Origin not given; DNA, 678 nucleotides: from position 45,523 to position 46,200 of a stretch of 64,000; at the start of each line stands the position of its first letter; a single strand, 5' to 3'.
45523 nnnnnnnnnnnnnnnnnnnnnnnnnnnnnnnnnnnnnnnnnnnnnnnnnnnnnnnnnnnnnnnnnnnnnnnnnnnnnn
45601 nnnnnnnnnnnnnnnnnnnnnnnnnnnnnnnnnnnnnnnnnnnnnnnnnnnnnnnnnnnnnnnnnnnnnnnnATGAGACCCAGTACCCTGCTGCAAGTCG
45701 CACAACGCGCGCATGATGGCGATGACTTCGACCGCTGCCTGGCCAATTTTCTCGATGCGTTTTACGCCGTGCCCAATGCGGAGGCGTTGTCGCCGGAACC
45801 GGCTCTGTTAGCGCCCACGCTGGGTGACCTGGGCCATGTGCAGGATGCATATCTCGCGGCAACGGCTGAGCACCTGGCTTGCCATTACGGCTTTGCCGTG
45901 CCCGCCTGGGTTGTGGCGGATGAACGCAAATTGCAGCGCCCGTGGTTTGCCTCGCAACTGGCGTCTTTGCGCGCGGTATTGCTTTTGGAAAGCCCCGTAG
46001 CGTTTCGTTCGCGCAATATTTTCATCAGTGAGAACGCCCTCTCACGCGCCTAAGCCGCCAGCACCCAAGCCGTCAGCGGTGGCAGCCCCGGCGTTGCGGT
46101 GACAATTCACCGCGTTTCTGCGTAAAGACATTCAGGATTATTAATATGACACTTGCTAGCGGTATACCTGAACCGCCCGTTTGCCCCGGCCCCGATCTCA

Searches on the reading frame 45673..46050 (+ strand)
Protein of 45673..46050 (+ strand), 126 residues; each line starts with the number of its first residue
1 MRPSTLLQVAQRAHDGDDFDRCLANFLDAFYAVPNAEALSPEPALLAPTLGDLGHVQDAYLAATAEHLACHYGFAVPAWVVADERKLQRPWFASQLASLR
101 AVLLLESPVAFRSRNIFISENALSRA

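Call 3: search_protein_families(library=pfam, proteins=[window:45673-46050:+], max_evalue=1)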
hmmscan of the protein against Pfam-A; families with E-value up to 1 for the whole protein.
window:45673-46050:+ (126 aa): 0 families

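Call 4: search_protein_families(library=ncbifam, proteins=[window:45673-46050:+], max_evalue=1)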
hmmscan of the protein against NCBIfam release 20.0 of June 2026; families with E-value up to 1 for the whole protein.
window:45673-46050:+ (126 aa): 0 families

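Call 5: search_protein_families(library=padloc, proteins=[window:45673-46050:+], max_evalue=1)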
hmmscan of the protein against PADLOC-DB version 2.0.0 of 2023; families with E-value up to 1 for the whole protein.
window:45673-46050:+ (126 aa): 0 families

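Call 7: find_homologous_proteins(query=window:45673-46050:+)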
Query window:45673-46050:+ (126 aa): 1700 proteins with E <= 0.001 among 1813 candidates; the best 120 are listed.
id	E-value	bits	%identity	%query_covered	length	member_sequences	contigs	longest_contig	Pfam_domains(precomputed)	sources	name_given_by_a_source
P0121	5.1e-71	254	94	99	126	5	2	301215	-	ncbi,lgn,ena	-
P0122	6.7e-58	212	77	100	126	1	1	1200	-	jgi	jgi:hypothetical protein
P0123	1.4e-56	207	78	99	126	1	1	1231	-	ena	-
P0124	1.9e-56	207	77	100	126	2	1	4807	-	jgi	jgi:hypothetical protein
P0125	1.3e-55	204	78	100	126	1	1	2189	-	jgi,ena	-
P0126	2.5e-55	203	76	100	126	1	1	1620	-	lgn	-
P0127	9.3e-55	202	78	99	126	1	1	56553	-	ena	-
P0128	9.7e-55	201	77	99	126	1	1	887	-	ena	-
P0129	1.6e-54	201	74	99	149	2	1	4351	-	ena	-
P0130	1.7e-54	201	75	100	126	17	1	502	-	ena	-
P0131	1.8e-54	201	75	100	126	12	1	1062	-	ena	-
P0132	1.9e-54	201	75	99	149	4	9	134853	-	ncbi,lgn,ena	-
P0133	3.2e-54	200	75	100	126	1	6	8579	-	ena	-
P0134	4.7e-54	199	75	100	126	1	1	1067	-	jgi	jgi:hypothetical protein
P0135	7.0e-54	199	75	100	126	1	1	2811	-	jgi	jgi:hypothetical protein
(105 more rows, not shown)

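Call 9: find_encoding_contigs(protein=P0121, flank=6000, max_places=4)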
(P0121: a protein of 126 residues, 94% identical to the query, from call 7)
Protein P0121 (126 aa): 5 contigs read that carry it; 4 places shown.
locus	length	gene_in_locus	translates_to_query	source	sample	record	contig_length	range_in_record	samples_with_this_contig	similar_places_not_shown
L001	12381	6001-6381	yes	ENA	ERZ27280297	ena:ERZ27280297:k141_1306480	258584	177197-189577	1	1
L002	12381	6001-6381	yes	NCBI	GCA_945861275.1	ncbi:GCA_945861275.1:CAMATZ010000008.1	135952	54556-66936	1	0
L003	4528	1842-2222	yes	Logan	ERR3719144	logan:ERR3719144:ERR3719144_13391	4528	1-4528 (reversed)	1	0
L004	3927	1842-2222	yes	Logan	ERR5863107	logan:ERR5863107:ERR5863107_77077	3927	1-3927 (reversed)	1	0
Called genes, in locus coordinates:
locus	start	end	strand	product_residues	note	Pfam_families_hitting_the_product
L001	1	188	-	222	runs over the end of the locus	PF00005:ABC_tran, PF13191:AAA_16 (faint), PF13304:AAA_21 (faint)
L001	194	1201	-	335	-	PF02881:SRP54_N, PF06414:Zeta_toxin (weak), PF00448:SRP54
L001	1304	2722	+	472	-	PF00675:Peptidase_M16, PF05193:Peptidase_M16_C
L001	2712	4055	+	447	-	PF05193:Peptidase_M16_C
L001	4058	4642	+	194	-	PF03602:Cons_hypoth95, PF05175:MTS (weak)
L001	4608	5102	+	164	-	PF01467:CTP_transf_like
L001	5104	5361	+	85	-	PF00037:Fer4 (weak), PF12838:Fer4_7 (weak)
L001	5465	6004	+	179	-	-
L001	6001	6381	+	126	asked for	-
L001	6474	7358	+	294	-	PF04909:Amidohydro_2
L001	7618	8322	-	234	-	PF00106:adh_short, PF13561:adh_short_C2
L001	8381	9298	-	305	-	PF01149:Fapy_DNA_glyco, PF06831:H2TH, PF06827:zf-FPG_IleRS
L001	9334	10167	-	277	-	PF14238:DUF4340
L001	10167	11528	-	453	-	PF23357:DUF7088 (weak), PF23355:IFT52_GIFT (faint), PF09822:ABC_transp_aux, PF14258:DUF4350 (weak)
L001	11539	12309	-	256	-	PF12679:ABC2_membrane_2, PF12698:ABC2_membrane_3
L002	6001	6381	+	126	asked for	-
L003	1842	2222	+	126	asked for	-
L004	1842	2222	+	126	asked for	-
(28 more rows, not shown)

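Call 16: search_solved_structures(query=A2, max_evalue=10, show_alignments=2)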
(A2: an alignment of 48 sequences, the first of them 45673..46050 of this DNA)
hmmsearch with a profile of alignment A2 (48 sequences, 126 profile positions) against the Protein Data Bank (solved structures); distinct sequences matched with E-value up to 10: 4.
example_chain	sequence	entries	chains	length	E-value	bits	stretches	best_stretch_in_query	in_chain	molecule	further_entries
5dkk_A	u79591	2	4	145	0.92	12.7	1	3-67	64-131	LOV domain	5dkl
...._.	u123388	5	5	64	1.2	12.3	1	14-63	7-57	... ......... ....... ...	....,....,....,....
6t73_A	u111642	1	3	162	1.2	12.3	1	3-67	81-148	Ptaureo1a lov2 domain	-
5a8b_A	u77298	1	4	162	1.2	12.3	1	3-67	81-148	PTAUREO1A LOV2 DOMAIN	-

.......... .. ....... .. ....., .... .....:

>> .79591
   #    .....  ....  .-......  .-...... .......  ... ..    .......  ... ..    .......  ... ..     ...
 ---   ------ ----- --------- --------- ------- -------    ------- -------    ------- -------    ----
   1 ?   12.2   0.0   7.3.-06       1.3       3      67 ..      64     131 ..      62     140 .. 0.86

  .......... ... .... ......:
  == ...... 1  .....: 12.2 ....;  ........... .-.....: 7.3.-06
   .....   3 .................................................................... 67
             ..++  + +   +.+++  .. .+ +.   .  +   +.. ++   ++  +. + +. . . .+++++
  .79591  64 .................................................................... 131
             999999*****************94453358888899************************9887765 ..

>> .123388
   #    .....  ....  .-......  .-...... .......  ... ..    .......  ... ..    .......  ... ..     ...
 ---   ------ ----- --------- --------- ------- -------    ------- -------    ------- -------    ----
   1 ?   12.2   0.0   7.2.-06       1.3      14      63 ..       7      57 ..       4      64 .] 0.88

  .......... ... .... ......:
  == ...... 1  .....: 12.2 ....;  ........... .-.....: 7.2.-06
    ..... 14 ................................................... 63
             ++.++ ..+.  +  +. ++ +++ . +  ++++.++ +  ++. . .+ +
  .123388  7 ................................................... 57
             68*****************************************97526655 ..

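Call 17: find_related_loci(query=A2, collection=genome_contigs, flank=5000)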
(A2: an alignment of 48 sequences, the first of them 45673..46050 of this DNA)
Query A2 (126 aa) in genome_contigs; peptide patterns used: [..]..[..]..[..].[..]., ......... (x = any residue, [..] = any of these).
201 stretches matched a pattern; 158 encode a relative of the query (tblastn E <= 1e-3); the best 80 are kept; 80 distinct loci.
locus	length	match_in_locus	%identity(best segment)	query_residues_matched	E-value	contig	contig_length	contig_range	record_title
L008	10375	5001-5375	94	1-125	9e-76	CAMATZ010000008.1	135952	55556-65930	MAG: Bordetella parapertussis isolate MaH-04nov19-207 genome assembly, contig: MaH-04nov19-C118, whole genome shotgun se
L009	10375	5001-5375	75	2-126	6e-60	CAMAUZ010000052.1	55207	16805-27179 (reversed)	MAG: Akkermansia muciniphila isolate AH-24oct19-276 genome assembly, contig: AH-24oct19-C1066, whole genome shotgun sequ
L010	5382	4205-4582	70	1-126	2e-56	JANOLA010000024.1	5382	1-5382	MAG: Burkholderiales bacterium isolate VAR_45_metabat_378 VAR_45_k141_3831737, whole genome shotgun sequence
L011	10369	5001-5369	73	1-123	3e-55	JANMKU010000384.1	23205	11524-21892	MAG: Gemmatimonadaceae bacterium isolate OTE_64_concoct_86 OTE_64_k141_3927097, whole genome shotgun sequence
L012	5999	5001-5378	71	1-126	7e-55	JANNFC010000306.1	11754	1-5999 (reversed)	MAG: Betaproteobacteria bacterium isolate OTE_75_metabat_334 OTE_75_k141_1551491, whole genome shotgun sequence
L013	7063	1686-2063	71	1-126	1e-54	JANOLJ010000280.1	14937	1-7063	MAG: Burkholderiales bacterium isolate VAR_45_metabat_315 VAR_45_k141_2831077, whole genome shotgun sequence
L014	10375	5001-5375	70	1-125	3e-54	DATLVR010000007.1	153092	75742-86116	MAG TPA_asm: Verrucomicrobiia bacterium isolate SMAG_U13197 k141_662470, whole genome shotgun sequence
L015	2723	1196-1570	71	1-125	5e-54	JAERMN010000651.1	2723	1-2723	MAG: Deltaproteobacteria bacterium isolate CoA_1_bin.89 scaffold_85591, whole genome shotgun sequence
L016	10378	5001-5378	76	1-126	5e-54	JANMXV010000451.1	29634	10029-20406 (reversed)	MAG: Betaproteobacteria bacterium isolate OTE_88_concoct_214 OTE_88_k141_572685, whole genome shotgun sequence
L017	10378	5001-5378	68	1-126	5e-53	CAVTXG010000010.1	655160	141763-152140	MAG: uncultured beta proteobacterium isolate MFD04651.bin.2.10 genome assembly, contig: contig_3423, whole genome shotgu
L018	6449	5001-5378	75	1-126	3e-53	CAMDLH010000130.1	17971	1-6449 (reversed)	MAG: Bordetella parapertussis isolate TH-11nov19-107 genome assembly, contig: TH-11nov19-C7774, whole genome shotgun seq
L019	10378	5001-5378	74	1-126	3e-53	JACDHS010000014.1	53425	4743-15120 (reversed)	MAG: Verrucomicrobia bacterium isolate MGR_bin444 SD2911_NODE_68_length_53425_cov_2.243724, whole genome shotgun sequenc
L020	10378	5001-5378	67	1-126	3e-52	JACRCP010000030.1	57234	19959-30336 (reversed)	MAG: Deltaproteobacteria bacterium isolate NC_groundwater_1649_Pr3_B-0.1um_64_26 SR-2_scaffold_141_247417, whole genome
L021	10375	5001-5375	66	1-125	6e-52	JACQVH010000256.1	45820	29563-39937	MAG: Candidatus Hydrogenedentota bacterium isolate NC_groundwater_1458_Ag_S-0.65um_59_18 S_p65_S5_coassembly_k141_458681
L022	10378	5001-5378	63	1-126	8e-52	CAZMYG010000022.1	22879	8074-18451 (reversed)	MAG TPA_asm: uncultured Planctomycetales bacterium isolate SRP287051_co1_178 genome assembly, contig: NODE_3295_length_2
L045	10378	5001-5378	64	1-126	1e-47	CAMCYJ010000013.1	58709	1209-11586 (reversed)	MAG: Akkermansia muciniphila isolate MiE-22jul19-69 genome assembly, contig: MiE-22jul19-C358, whole genome shotgun sequ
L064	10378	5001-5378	63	1-126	4e-45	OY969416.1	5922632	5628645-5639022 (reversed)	MAG: uncultured Verrucomicrobiae bacterium isolate MFD04967.bin.1.157 genome assembly, chromosome: 1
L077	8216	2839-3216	61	1-126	2e-43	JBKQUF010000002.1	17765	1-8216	MAG: Limisphaerales bacterium isolate SEr2D2E2F__bin_123 SEr2D2E2F_000000001584, whole genome shotgun sequence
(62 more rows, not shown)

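Call 18: find_related_loci(query=A2, collection=viral_contigs, flank=5000)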
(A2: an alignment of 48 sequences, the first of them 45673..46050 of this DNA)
Query A2 (126 aa) in viral_contigs; peptide patterns used: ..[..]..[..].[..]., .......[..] (x = any residue, [..] = any of these).
105 stretches matched a pattern, but none encodes a relative of the query by tblastn (E <= 1e-3).

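Call 29: predict_structure(alignment_id=A2)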
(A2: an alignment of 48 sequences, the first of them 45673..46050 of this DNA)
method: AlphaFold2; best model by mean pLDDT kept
length: 126 residues; sequences in the alignment: 48
mean_pLDDT: 77.1   pTM: 0.66
mean pLDDT of the five models: 77.1, 76.8, 75.7, 49.5, 49.3
residues with pLDDT >= 90: 44; 70-90: 41; 50-70: 27; < 50: 14
segments of 3 or more residues with pLDDT < 50: 114-126
pLDDT, mean of each block of 10 residues (from residue 1): 90 90 90 93 91 85 87 91 74 54 57 46 41
secondary structure, 60 per line:
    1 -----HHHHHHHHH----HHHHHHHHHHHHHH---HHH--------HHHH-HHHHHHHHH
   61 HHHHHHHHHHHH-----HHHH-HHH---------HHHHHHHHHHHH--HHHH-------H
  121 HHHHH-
elements in order: H6-14 H19-32 H47-50 H52-72 H78-81 H95-106 H109-112 H120-125

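Call 33: fold_search(model_id=the predicted structure, library=pdb)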
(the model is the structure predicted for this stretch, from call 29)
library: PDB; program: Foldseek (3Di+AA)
matches with E <= 10: 18; with E <= 0.001: 0
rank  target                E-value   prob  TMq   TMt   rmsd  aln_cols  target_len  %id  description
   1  9sd4                  3.8e+00  0.28  0.24  0.05   3.0        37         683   24  Human PGGHG crystal structure (released 2026-02-11)
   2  9sd6_A                4.7e+00  0.23  0.24  0.05   2.5        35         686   23  Crystal structure of the C-terminally truncated human E430Q/E574Q-PGGHG double mutant in complex with kojibiose (released 2026-02-11)
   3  6xf1_D                5.3e+00  0.02  0.18  0.10  15.4       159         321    9  Nesprin-2G(aa1425-1649)-FHOD1(aa1-339) complex, H. sapiens (released 2021-02-03)
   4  9sd8_A                5.6e+00  0.21  0.24  0.05   2.5        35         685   23  Crystal structure of C-terminally truncated human PGGHG in complex with glucose. (released 2026-02-11)
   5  7tyf_E                5.9e+00  0.03  0.22  0.25  21.6       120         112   14  Human Amylin1 Receptor in complex with Gs and rat amylin peptide (released 2022-03-23)
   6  9ca3_A                5.9e+00  0.02  0.20  0.12  17.5       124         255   15  Crystal structure of MarE C280S in complex with cyanide bound heme and its native substrate, beta-methyl-L-tryptophan (released 2025-04-02)
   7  9sd7                  6.6e+00  0.18  0.24  0.05   2.5        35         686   23  Crystal structure of C-terminally truncated human PGGHG in complex with glucose (released 2026-02-11)
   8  9ca3_C                6.6e+00  0.02  0.20  0.11  17.5       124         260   15  Crystal structure of MarE C280S in complex with cyanide bound heme and its native substrate, beta-methyl-L-tryptophan (released 2025-04-02)
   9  9sd8_B                7.4e+00  0.16  0.24  0.05   2.5        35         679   23  Crystal structure of C-terminally truncated human PGGHG in complex with glucose. (released 2026-02-11)
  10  1uzr_C                7.4e+00  0.05  0.26  0.13  14.3        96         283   16  Crystal Structure of the Class Ib Ribonucleotide Reductase R2F-2 subunit from Mycobacterium tuberculosis (released 2004-07-08)
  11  1p5s                  8.3e+00  0.03  0.26  0.23  10.6       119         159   14  STRUCTURE AND FUNCTION OF THE CALPONIN-HOMOLOGY DOMAIN OF AN IQGAP PROTEIN FROM SCHIZOSACCHAROMYCES POMBE (released 2004-05-11)
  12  8jtz                  8.3e+00  0.02  0.20  0.06  15.4       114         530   16  hOCT1 in complex with spironolactone in outward facing partially occluded conformation (released 2024-03-27)
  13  4c0e_D                8.8e+00  0.03  0.20  0.06  13.6        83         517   13  Structure of the NOT1 superfamily homology domain from Chaetomium thermophilum (released 2013-10-09)
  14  9f6z_A                9.3e+00  0.06  0.23  0.05   5.6        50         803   20  Human N-deacetylase/N-sulfotransferase 1 homodimer (released 2025-04-16)
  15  8sxh_C                9.3e+00  0.02  0.20  0.23   9.6        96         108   18  Structure of the C-terminal protease CtpA-LbcA complex of Pseudomonas aeruginosa (released 2024-03-06)
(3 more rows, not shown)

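Call 47: search_protein_representatives(alignment_id=A2)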
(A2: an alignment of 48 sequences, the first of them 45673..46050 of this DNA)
Query: 48 sequences, 126 profile positions. Proteins with E-value up to 0.001 (for the whole library): 1628; up to 1e-10: 485; up to 1e-30: 22. The best 150 are listed.
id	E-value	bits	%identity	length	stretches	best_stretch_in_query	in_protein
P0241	9.4e-57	206.6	-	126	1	1-126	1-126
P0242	2.8e-45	169.5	-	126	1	1-126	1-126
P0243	1.2e-38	148.0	-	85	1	42-126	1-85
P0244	3.2e-38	146.7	-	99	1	1-99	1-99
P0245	3.9e-37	143.2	-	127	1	32-126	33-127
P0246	7.3e-37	142.3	-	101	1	47-126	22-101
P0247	1.2e-35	138.4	-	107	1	47-126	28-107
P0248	6.0e-35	136.1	-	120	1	42-126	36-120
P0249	2.0e-34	134.4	-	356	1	5-126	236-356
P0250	1.9e-33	131.3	-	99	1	48-126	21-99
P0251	2.2e-33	131.1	-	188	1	1-92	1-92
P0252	2.7e-33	130.8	-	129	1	2-126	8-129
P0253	9.8e-33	129.0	-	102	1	45-126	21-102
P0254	1.4e-32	128.5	-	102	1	1-80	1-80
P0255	2.3e-32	127.8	-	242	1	5-126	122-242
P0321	2.7e-21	92.0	-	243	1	2-125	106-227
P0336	1.9e-20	89.3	-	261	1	2-125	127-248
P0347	6.4e-20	87.6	-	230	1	2-125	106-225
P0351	1.7e-19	86.2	-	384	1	2-126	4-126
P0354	2.2e-19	85.9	-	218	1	2-125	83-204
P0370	1.1e-18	83.6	-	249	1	2-125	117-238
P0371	1.1e-18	83.6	-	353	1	2-125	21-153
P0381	3.2e-18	82.1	-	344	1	2-126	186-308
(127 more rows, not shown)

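Call 48: search_protein_families(library=pfam, proteins=[P0249, P0255, P0321, P0336, P0347, P0370, P0381, P0351, P0371, P0354], max_evalue=0.01)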
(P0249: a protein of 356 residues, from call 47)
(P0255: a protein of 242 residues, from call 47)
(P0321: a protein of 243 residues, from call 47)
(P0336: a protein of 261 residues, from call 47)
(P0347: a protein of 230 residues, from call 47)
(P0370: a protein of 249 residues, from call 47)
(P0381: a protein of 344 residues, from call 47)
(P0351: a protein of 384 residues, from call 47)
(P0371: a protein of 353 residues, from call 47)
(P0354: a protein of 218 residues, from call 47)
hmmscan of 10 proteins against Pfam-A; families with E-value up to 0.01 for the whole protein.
P0249 (356 aa): 2 families
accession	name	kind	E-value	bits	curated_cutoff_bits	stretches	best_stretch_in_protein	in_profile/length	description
PF19502.5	DUF6036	-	0.0035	17.6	23.6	1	73-205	13-133/164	Nucleotidyltransferase of unknown function (DUF6036)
PF00482.28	T2SSF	-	0.0072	16.7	25.2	0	237-302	35-92/125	Type II secretion system (T2SS), protein F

P0255 (242 aa): 0 families

P0321 (243 aa): 5 families
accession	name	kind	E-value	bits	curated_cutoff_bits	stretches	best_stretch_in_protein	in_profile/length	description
PF13560.12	HTH_31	-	8.7e-11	42.4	27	1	11-68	2-60/64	Helix-turn-helix domain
PF01381.28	HTH_3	-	7.1e-10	39.2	23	1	15-64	1-50/55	Helix-turn-helix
PF12844.13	HTH_19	-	0.00064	20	30.2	1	12-65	1-54/64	Helix-turn-helix domain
PF13744.12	HTH_37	-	0.0043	17.3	27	0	5-49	13-57/80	Helix-turn-helix domain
PF13443.12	HTH_26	-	0.0056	17.3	22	0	15-48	2-35/63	Cro/C1-type HTH DNA-binding domain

P0336 (261 aa): 4 families
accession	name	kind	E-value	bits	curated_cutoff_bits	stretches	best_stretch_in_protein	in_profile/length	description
PF01381.28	HTH_3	-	8.8e-08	32.5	23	1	37-85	2-50/55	Helix-turn-helix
PF13560.12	HTH_31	-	4.7e-06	27.2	27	1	32-87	2-58/64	Helix-turn-helix domain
PF12844.13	HTH_19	-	0.00011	22.4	30.2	1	34-69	2-37/64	Helix-turn-helix domain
PF20841.2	NtrZ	-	0.0067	17.2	27.7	0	58-99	18-57/78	NtrZ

P0347 (230 aa): 2 families
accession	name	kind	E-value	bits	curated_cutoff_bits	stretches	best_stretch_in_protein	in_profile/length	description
PF01381.28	HTH_3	-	8.2e-08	32.6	23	1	9-57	2-50/55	Helix-turn-helix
PF13560.12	HTH_31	-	1.2e-06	29.1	27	1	7-63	5-62/64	Helix-turn-helix domain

P0370 (249 aa): 5 families
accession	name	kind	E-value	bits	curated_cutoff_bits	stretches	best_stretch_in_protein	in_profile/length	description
PF13412.12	HTH_24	-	0.00093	19.2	21.9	1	17-62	4-47/48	Winged helix-turn-helix DNA-binding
PF12840.13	HTH_20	-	0.0033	17.8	27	1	16-62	4-48/51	Helix-turn-helix domain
PF08279.18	HTH_11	-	0.0049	17.2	25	1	20-64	3-47/55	HTH domain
PF13404.12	HTH_AsnC-type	-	0.0058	16.9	27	0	33-56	18-41/42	AsnC-type helix-turn-helix domain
PF09339.16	HTH_IclR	-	0.0061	16.8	22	0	25-62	11-48/52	IclR helix-turn-helix domain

P0381 (344 aa): 0 families

P0351 (384 aa): 4 families
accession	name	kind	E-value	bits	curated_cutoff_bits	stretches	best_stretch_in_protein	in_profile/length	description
PF13419.12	HAD_2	-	1.6e-14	54.8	23.8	1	149-344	3-178/178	Haloacid dehalogenase-like hydrolase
PF00702.32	Hydrolase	-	5.3e-14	53.5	26.4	1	145-338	2-191/191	haloacid dehalogenase-like hydrolase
PF13242.12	Hydrolase_like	-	1.6e-07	31.6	22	1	304-345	8-49/75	HAD-hyrolase-like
PF12710.13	HAD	-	1.2e-05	26.2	27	1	149-326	3-181/189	haloacid dehalogenase-like hydrolase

P0371 (353 aa): 0 families

P0354 (218 aa): 0 families

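Call 52: find_homologous_proteins(query=P0321)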
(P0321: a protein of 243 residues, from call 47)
Query P0321 (243 aa): 588 proteins with E <= 0.001 among 6792 candidates; the best 120 are listed.
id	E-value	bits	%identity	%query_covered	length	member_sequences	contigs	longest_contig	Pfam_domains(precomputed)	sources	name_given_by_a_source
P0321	1.0e-149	514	100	100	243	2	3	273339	PF01381.29,PF13560.13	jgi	jgi:transcriptional regulator with XRE-family HTH domain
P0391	3.0e-62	228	57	86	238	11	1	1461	PF01381.29,PF13560.13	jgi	jgi:transcriptional regulator with XRE-family HTH domain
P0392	6.0e-62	227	52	95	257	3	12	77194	PF01381.29,PF13560.13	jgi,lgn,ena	jgi:transcriptional regulator with XRE-family HTH domain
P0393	6.8e-61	224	54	84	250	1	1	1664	PF12844.14,PF01381.29,PF13560.13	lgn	-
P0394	7.3e-61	224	56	86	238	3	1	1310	PF01381.29,PF13560.13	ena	-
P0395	1.1e-59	220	50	96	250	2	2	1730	PF13560.13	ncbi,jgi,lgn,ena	jgi:transcriptional regulator with XRE-family HTH domain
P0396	4.2e-59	218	51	94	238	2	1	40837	PF01381.29,PF13560.13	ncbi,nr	ncbi:MAG: helix-turn-helix transcriptional regulator [Burkholderiaceae bacterium]|nr:helix-turn-heli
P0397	2.1e-58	216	50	95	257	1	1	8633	PF13560.13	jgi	jgi:transcriptional regulator with XRE-family HTH domain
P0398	2.8e-58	215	53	84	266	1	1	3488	PF01381.29,PF13560.13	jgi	jgi:transcriptional regulator with XRE-family HTH domain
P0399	2.0e-57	213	52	86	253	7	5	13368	PF12844.14,PF01381.29,PF13560.13,PF21716.4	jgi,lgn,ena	jgi:transcriptional regulator with XRE-family HTH domain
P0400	1.4e-56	210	51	86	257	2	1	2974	PF13560.13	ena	-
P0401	1.5e-56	210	52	86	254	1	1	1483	PF01381.29,PF13560.13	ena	-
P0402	7.7e-56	207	53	86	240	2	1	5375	PF13560.13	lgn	-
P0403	6.5e-53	198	49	87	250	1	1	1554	PF01381.29,PF13560.13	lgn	-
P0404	1.0e-52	197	51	86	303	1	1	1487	PF13560.13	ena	-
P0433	6.9e-47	178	63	57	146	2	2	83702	-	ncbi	ncbi:MAG: hypothetical protein ACYCS1_02275 [Gammaproteobacteria bacterium]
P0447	1.3e-45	174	45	97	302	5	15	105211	PF01381.29,PF13560.13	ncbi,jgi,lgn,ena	jgi:transcriptional regulator with XRE-family HTH domain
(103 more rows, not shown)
